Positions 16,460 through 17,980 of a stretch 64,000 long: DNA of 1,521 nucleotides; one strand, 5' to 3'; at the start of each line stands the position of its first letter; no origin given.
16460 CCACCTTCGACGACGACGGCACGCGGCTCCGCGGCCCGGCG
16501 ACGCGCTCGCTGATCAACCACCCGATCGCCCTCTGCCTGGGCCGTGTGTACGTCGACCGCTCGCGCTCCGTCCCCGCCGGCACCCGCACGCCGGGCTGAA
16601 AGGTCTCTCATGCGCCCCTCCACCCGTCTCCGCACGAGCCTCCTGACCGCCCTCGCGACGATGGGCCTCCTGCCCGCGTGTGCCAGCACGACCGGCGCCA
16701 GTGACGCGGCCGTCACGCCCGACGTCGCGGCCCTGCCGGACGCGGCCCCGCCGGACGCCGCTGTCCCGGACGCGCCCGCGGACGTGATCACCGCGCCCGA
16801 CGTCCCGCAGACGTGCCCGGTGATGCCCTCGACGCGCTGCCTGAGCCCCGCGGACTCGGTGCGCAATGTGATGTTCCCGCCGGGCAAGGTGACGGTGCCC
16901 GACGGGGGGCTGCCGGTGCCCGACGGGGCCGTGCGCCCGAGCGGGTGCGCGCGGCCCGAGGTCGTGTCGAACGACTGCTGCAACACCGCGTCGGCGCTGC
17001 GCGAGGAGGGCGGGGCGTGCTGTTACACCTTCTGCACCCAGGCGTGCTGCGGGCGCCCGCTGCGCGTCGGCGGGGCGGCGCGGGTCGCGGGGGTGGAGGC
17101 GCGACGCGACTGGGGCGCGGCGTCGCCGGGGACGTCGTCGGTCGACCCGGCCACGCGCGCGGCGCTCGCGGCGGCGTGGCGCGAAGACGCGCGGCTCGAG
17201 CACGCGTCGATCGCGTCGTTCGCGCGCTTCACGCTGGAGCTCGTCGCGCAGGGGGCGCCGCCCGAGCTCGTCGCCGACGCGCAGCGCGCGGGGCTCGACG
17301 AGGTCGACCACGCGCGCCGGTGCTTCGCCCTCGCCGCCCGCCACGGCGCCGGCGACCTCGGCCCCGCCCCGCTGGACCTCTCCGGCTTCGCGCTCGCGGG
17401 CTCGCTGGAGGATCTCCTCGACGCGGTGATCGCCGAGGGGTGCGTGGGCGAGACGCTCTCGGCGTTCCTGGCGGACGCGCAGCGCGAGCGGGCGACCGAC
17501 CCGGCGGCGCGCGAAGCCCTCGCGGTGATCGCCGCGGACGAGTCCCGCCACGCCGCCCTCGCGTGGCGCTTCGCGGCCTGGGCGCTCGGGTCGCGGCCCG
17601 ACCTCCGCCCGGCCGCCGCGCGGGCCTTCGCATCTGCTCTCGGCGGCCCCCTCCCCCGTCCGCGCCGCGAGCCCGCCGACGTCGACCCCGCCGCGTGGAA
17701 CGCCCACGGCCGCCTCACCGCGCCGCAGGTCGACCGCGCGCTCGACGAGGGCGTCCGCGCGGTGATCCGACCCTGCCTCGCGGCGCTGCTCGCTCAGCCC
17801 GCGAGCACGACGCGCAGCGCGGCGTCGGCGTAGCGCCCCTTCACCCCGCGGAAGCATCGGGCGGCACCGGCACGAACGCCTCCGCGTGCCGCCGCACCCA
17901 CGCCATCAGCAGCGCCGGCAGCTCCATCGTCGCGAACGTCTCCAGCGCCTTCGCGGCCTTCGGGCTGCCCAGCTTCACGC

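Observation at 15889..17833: Exported redox pair: Tat-signal Rieske [2Fe-2S] protein followed 10 nt later by a lipoprotein with vicinal-Cys cluster and a diiron (ferritin-like) domain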

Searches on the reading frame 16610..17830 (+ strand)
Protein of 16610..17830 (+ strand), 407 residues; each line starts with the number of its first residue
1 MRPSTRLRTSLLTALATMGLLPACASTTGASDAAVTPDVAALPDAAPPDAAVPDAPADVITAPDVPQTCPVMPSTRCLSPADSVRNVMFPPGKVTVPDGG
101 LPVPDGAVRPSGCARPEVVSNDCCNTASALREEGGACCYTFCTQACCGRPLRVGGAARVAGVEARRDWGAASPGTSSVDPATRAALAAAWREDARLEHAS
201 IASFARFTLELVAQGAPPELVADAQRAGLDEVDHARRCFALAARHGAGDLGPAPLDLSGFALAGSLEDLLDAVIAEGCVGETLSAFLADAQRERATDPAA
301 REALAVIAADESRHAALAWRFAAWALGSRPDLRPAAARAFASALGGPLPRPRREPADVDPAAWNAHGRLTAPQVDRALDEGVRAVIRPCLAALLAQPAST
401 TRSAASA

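Call 7: search_protein_families(library=pfam, proteins=[window:16610-17830:+], max_evalue=1)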
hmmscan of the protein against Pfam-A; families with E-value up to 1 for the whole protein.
window:16610-17830:+ (407 aa): 0 families

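Call 8: search_protein_families(library=ncbifam, proteins=[window:16610-17830:+], max_evalue=1)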
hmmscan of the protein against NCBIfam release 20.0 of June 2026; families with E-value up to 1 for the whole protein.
window:16610-17830:+ (407 aa): 0 families

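Call 9: find_homologous_proteins(query=window:16610-17830:+)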
Query window:16610-17830:+ (407 aa): 723 proteins with E <= 0.001 among 8000 candidates; the best 120 are listed.
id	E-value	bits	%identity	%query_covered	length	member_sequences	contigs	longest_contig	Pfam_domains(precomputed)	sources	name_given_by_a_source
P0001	3.8e-256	868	100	100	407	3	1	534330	-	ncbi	ncbi:MAG: ferritin-like domain-containing protein [Polyangiales bacterium]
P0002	3.0e-148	513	68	93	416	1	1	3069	-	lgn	-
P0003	1.6e-87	313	47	93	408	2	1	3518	-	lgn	-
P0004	5.6e-86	307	48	98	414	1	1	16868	-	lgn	-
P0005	9.2e-86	307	48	90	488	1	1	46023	-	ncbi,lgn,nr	ncbi:MAG: hypothetical protein HY909_29430 [Deltaproteobacteria bacterium]|nr:hypothetical protein [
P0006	5.7e-85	304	46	93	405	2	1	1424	-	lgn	-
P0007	1.2e-84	303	46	98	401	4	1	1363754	-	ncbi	-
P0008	1.1e-83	300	49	92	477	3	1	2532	-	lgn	-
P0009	2.0e-82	296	49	84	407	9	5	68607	-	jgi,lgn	jgi:hypothetical protein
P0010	4.0e-81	291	46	96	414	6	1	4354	-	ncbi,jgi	jgi:hypothetical protein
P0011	6.2e-81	291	47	85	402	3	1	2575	-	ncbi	-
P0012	7.0e-81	291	46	94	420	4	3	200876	-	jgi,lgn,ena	-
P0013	1.0e-80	290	47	94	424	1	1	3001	-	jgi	jgi:hypothetical protein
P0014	2.2e-80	289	51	76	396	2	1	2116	-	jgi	-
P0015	6.7e-80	287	45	97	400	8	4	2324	-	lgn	-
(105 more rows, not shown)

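Call 14: find_related_loci(query=A1, collection=genome_contigs, flank=10000)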
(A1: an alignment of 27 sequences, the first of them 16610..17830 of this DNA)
Query A1 (407 aa) in genome_contigs; peptide patterns used: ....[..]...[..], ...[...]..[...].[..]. (x = any residue, [..] = any of these).
599 stretches matched a pattern (row limit reached: there are more); 572 encode a relative of the query (tblastn E <= 1e-3); the best 80 are kept; 80 distinct loci.
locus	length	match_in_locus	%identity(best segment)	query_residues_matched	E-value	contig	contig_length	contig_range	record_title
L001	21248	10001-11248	47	1-394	3e-85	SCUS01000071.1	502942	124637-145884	MAG: Myxococcaceae bacterium isolate GW715_bin.15 GW715_bin.15-44749, whole genome shotgun sequence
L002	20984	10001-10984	50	73-399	1e-83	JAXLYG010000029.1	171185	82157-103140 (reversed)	MAG: Polyangiales bacterium isolate STL-MYX7 C1.48.fa-29, whole genome shotgun sequence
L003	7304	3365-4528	47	1-389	3e-79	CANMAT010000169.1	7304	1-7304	MAG: Deltaproteobacteria bacterium isolate ZE-Jul18-30 genome assembly, contig: ZE-Jul18-C14319, whole genome shotgun se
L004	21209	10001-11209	47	1-395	1e-74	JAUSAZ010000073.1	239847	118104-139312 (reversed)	MAG: Myxococcales bacterium isolate E6_metabat.bin.30 E6_k141_17986, whole genome shotgun sequence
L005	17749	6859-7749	50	108-402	4e-73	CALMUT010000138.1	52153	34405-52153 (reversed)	MAG TPA_asm: uncultured Myxococcales bacterium isolate SRR2107183_bin.94_CONCOCT_v1.1_MAG genome assembly, contig: ERZ79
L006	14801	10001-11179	45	1-393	3e-72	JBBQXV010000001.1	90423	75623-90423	MAG: Polyangiales bacterium isolate Co_metawrap_2134 Cmw_2134_k141_7789248_length_90423_cov_9.9996, whole genome shotgun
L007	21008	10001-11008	46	61-394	3e-71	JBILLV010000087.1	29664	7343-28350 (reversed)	MAG: Polyangiales bacterium isolate ME2017-08-08_3300044911_group7_bin125 Rohwer_bin1484_scaffold_1349_c1, whole genome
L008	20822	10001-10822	50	135-407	1e-69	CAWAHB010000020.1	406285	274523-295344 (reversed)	MAG: uncultured delta proteobacterium isolate MFD04944.bin.2.198 genome assembly, contig: contig_53455, whole genome sho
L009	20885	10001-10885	48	111-404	1e-67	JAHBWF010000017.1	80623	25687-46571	MAG: Labilithrix sp. isolate ACE_MYX10 MYX10_17, whole genome shotgun sequence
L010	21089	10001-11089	44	46-394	1e-66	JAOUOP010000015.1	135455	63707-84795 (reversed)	MAG: Myxococcales bacterium isolate 8_1_Oct_SF_Bin19 8_1_Oct_SF_Bin19_scaffold_44_c1, whole genome shotgun sequence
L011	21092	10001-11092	47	38-396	1e-66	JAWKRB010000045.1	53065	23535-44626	MAG: Polyangiales bacterium isolate ABC2.114 ABC2.114.fa-45, whole genome shotgun sequence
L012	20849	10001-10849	49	113-394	3e-66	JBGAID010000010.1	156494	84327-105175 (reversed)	MAG: Polyangiaceae bacterium isolate MAG_MBR_H125.7 MBRH125-7_opera_contig_596, whole genome shotgun sequence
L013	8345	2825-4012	39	3-394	2e-65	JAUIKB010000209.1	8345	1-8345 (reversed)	MAG: Polyangia bacterium isolate Co_bin.340 NODE_48179_length_8345_cov_0.699562, whole genome shotgun sequence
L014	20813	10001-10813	53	124-389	4e-64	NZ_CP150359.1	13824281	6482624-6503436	Sorangium sp. So ce1099 chromosome, complete genome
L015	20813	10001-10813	52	124-389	1e-63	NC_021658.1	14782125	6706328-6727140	Sorangium cellulosum So0157-2, complete sequence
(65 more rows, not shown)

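Call 21: find_encoding_contigs(protein=P0002, flank=6000, max_places=3)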
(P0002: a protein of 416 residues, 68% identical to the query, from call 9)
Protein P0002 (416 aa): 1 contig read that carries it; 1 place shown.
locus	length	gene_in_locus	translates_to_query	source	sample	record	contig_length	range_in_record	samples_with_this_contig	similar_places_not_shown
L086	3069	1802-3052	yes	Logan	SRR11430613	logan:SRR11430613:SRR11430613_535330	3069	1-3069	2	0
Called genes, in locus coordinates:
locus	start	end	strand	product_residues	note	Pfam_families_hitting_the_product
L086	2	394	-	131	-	?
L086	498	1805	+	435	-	PF01590:GAF, PF13185:GAF_2, PF13492:GAF_3 (weak), PF02518:HATPase_c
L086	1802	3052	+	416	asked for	-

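Call 23: predict_structure(alignment_id=A2)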
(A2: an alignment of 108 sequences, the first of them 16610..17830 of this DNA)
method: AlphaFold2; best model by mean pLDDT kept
length: 407 residues; sequences in the alignment: 108
mean_pLDDT: 86.2   pTM: 0.78
mean pLDDT of the five models: 86.2, 85.0, 85.0, 84.7, 84.7
residues with pLDDT >= 90: 274; 70-90: 57; 50-70: 47; < 50: 29
segments of 3 or more residues with pLDDT < 50: 26-41, 60-65
pLDDT, mean of each block of 10 residues (from residue 1): 93 88 53 48 53 49 53 88 94 71 94 95 85 96 66 85 93 81 95 95 97 98 98 97 95 95 95 95 96 97 98 98 96 97 86 89 97 94 97 82 53
secondary structure, 60 per line:
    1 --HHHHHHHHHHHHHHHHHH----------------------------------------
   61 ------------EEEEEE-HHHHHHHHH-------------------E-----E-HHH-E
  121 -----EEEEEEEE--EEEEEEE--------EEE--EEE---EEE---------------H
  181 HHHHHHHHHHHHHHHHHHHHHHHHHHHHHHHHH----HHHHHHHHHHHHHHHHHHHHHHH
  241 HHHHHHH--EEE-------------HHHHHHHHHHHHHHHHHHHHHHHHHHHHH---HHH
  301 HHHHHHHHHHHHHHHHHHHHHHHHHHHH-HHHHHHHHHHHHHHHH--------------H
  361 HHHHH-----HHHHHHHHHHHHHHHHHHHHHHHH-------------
elements in order: H3-20 E73-78 H80-88 E126-133 E136-142 E151-153 E156-158 E162-164 H180-213 H218-247 E250-252 H266-294 H298-328 H330-345 H360-365 H371-394

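Call 28: search_solved_structures(query=A2, max_evalue=10, show_alignments=2)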
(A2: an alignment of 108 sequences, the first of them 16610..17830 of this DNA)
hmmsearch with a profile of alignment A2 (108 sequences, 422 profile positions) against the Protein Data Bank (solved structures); distinct sequences matched with E-value up to 10: 10.
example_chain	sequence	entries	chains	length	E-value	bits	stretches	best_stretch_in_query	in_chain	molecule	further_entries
7s8t_A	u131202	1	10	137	0.098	15.3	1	301-350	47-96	EncC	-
1za0_A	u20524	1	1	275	0.11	15.1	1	292-354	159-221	POSSIBLE ACYL-[ACYL-CARRIER PROTEIN] DESATURASE DESA2 (ACYL-[ACP] DESATURASE) (STEAROYL-AC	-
5c39_A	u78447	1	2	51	0.11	15.1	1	297-327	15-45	P0 Manganese cluster peptide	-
1mft_A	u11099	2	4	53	0.13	15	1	297-327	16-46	Four-helix bundle model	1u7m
2hz8_A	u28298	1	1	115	0.17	14.5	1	291-327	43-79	De novo designed diiron protein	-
5vju_A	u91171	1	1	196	0.18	14.4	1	299-328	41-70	Reaction Center Maquette Leu71His variant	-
5vjs_A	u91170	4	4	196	0.19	14.4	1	299-328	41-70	Reaction Center Maquette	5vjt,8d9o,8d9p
9u78_A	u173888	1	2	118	1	12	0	307-326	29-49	Single Chain Protein of De Novo Designed Helix Bundles-4EH2 with KDPV Loop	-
9qq4_A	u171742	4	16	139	1.5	11.4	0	307-327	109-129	Bacterioferritin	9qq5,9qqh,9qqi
8bf9_A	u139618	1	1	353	1.8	11.1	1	117-153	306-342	Translocon-associated protein subunit alpha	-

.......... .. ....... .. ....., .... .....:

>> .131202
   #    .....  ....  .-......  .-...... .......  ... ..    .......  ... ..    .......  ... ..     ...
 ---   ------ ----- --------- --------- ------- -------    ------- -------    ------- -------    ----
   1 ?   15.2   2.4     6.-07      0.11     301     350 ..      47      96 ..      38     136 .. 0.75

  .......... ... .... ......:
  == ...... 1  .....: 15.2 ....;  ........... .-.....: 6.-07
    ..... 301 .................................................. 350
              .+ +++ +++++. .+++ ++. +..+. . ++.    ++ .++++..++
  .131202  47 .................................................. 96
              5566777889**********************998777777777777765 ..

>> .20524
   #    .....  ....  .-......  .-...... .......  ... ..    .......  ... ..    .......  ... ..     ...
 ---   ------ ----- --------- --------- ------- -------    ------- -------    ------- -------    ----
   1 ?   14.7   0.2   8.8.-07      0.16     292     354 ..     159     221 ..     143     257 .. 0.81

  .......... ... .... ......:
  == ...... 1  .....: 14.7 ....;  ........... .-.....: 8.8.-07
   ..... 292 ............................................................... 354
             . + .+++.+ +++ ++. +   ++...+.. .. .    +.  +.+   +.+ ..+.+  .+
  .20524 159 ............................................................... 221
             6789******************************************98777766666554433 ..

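Call 33: search_protein_families(library=pfam, alignment_id=A2, max_evalue=1)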
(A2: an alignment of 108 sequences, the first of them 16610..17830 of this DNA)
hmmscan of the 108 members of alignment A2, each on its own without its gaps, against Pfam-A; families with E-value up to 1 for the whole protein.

A. member 1, window:16610-17830:+ (407 aa): 0 families

B. families by the number of members that match (of 108 scanned): 37 families (the first 25 are shown)
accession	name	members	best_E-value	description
PF02915.23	Rubrerythrin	45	0.003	Rubrerythrin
PF04305.20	DUF455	42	0.00025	Protein of unknown function (DUF455)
PF03405.20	FA_desaturase_2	19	0.00039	Fatty acid desaturase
PF03232.19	COQ7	19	0.0079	Ubiquinone biosynthesis protein COQ7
PF13668.12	Ferritin_2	18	0.00033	Ferritin-like domain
PF11583.14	AurF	11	8.2e-05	P-aminobenzoate N-oxygenase AurF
PF02332.24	Phenol_Hydrox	8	0.011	Methane/Phenol/Alkene Hydroxylase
PF22277.2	EncFtn-like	4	0.15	EncFtn-like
PF00441.29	Acyl-CoA_dh_1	3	0.0038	Acyl-CoA dehydrogenase, C-terminal domain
PF13625.11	Helicase_C_3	3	0.01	Helicase conserved C-terminal domain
PF20218.3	DUF6578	3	0.16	Family of unknown function (DUF6578)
PF00210.30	Ferritin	2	0.023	Ferritin-like domain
PF05138.18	PaaA_PaaC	2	0.026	Phenylacetic acid catabolic protein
PF21827.1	New_glue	2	0.053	New glue protein family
PF12324.14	HTH_15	2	0.065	Helix-turn-helix domain of alkylmercury lyase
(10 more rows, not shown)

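Call 50: search_protein_families(library=pfam, alignment_id=A6, max_evalue=0.00001)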
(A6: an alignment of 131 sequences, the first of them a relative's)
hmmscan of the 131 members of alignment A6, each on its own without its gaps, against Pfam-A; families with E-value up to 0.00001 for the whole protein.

A. member 1, L001:9209-9946:+ (246 aa): 3 families
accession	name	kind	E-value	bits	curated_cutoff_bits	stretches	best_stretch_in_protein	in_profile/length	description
PF13360.13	PQQ_2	-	1.5e-06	28.5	27.6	0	66-244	30-222/233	Outer membrane protein assembly factor BamB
PF14517.12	Tachylectin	-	1.7e-06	28.4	29.8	0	50-124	25-105/230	Tachylectin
PF21959.2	DUF6923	-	5e-06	26.9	27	0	69-96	141-169/234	Repeat of unknown function (DUF6923)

B. families by the number of members that match (of 131 scanned): 152 families (the first 25 are shown)
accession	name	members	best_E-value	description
PF01740.26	STAS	4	3.3e-18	STAS domain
PF12823.12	DUF3817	3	1.7e-29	Domain of unknown function (DUF3817)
PF13466.11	STAS_2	3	4.9e-17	STAS domain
PF01055.32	Glyco_hydro_31_2nd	2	6.1e-55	Glycosyl hydrolases family 31 TIM-barrel domain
PF01471.23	PG_binding_1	2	2.2e-40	Putative peptidoglycan binding domain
PF00072.30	Response_reg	2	6.2e-29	Response regulator receiver domain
PF13191.12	AAA_16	2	7.7e-27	AAA ATPase domain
PF21365.3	Glyco_hydro_31_3rd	2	2.2e-26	Glycosyl hydrolase family 31 C-terminal domain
PF02518.31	HATPase_c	2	5.2e-23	Histidine kinase-, DNA gyrase B-, and HSP90-like ATPase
PF13672.11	PP2C_2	2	1.5e-16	Protein phosphatase 2C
PF00578.27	AhpC-TSA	2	2.3e-16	AhpC/TSA family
PF08534.16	Redoxin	2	1.9e-15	Redoxin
PF09335.16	VTT_dom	2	1.1e-14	VTT domain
PF00481.26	PP2C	2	1e-10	Protein phosphatase 2C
PF00795.27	CN_hydrolase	2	1.6e-10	Carbon-nitrogen hydrolase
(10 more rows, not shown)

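Call 71: fold_search(model_id=the predicted structure, library=pdb)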
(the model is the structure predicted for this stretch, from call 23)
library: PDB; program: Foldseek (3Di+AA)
matches with E <= 10: 317; with E <= 0.001: 0
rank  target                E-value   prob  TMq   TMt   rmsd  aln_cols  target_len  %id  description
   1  5ux2_B                8.4e-03  1.00  0.28  0.48   8.3       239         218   18  Protein 19 with aldehyde deformylating oxidase activity from Synechococcus (released 2018-02-28)
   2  3pw8_A                1.1e-02  1.00  0.31  0.45   6.3       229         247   16  The Phenylacetyl-CoA monooxygenase PaaAC subcomplex with acetyl-CoA (released 2011-01-19)
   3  3pvy_B                1.5e-02  1.00  0.32  0.50   6.7       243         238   16  The Phenylacetyl-CoA monooxygenase PaaAC subcomplex with coenzyme A (released 2011-01-19)
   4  3pvr_C                1.7e-02  0.98  0.28  0.42   9.2       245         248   17  The Phenylacetyl-CoA monooxygenase PaaAC subcomplex with benzoyl-CoA (released 2011-01-19)
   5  4kvs                  1.7e-02  0.99  0.30  0.50   8.7       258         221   13  Crystal Structure of Prochlorococcus marinus aldehyde-deformylating oxygenase (mutant A134F) (released 2013-06-26)
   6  4iit_C                2.2e-02  1.00  0.33  0.49   5.9       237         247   16  The Phenylacetyl-CoA monooxygenase PaaABC subcomplex with phenylacetyl-CoA (released 2013-11-06)
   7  1otk_A                2.2e-02  0.99  0.32  0.48   6.3       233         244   17  Structural Genomics, Protein paaC (released 2003-10-14)
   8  4kvq                  2.2e-02  0.97  0.26  0.42   8.9       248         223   13  Crystal Structure of Prochlorococcus marinus aldehyde-deformylating oxygenase wild type with palmitic acid bound (released 2013-06-26)
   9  5k52_A                2.4e-02  0.98  0.27  0.44   9.0       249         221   13  Crystal structures of aldehyde deformylating oxygenase from Limnothrix sp. KNUA012 (released 2017-03-15)
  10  2oc5                  2.4e-02  0.96  0.27  0.43  10.2       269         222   14  Crystal structure of a ferritin-like protein (pmt1231) from prochlorococcus marinus str. mit 9313 at 1.68 A resolution (released 2007-02-13)
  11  5ux2_A                2.5e-02  1.00  0.33  0.55   7.2       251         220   17  Protein 19 with aldehyde deformylating oxidase activity from Synechococcus (released 2018-02-28)
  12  3pvt_B                2.9e-02  0.98  0.29  0.44   6.8       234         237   15  The Phenylacetyl-CoA monooxygenase PaaAC subcomplex with 3-hydroxybutanoyl-CoA (released 2011-01-19)
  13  3pvr_B                3.4e-02  0.99  0.32  0.50   6.5       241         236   17  The Phenylacetyl-CoA monooxygenase PaaAC subcomplex with benzoyl-CoA (released 2011-01-19)
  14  4rc5_A                3.9e-02  0.96  0.25  0.41  12.3       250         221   12  Crystal structure of cyanobacterial aldehyde-deformylating oxygenase (released 2014-12-17)
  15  3pwq_K                6.7e-02  0.93  0.28  0.43   8.5       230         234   16  The Phenylacetyl-CoA monooxygenase PaaAC subcomplex (released 2011-01-19)
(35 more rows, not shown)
